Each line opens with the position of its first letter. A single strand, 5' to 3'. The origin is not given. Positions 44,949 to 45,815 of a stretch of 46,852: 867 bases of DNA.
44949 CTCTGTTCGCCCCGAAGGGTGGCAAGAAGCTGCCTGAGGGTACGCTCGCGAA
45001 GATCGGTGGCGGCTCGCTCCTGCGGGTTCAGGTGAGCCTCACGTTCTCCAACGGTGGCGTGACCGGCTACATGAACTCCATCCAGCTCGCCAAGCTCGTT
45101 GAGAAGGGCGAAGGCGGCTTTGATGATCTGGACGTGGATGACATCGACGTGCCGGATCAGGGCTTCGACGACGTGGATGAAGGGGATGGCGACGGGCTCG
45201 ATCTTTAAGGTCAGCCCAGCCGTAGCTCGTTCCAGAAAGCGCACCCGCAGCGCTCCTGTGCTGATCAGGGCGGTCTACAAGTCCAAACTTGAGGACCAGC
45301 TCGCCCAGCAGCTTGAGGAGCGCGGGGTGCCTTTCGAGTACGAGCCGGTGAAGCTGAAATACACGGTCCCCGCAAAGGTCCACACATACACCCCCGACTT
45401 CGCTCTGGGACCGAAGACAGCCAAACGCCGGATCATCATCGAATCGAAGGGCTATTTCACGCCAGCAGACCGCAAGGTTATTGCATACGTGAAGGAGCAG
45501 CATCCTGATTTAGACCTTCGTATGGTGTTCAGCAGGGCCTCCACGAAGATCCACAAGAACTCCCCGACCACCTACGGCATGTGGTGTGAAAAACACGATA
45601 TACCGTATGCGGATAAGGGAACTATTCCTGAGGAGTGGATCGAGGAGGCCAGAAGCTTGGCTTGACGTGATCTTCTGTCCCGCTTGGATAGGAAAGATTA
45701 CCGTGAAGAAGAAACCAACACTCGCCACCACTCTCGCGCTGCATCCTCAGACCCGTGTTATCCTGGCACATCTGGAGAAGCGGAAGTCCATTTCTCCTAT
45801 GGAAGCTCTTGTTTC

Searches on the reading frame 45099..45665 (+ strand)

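Call 77: search_protein_families(library=ncbifam, proteins=[window:45099-45665:+], max_evalue=0.01)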
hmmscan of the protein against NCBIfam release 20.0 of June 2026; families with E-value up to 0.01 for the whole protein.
window:45099-45665:+ (188 aa): 0 families

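Call 93: search_protein_families(library=pfam, proteins=[window:45099-45665:+], max_evalue=0.01)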
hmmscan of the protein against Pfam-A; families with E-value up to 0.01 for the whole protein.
window:45099-45665:+ (188 aa): 2 families
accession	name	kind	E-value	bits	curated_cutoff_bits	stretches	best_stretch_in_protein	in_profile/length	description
PF05367.17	Phage_endo_I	-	2.2e-44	151.2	29.1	1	58-185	13-134/149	Phage endonuclease I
PF19778.5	RE_endonuc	-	0.0067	16.7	23.4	1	58-124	8-78/108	Endonuclease domain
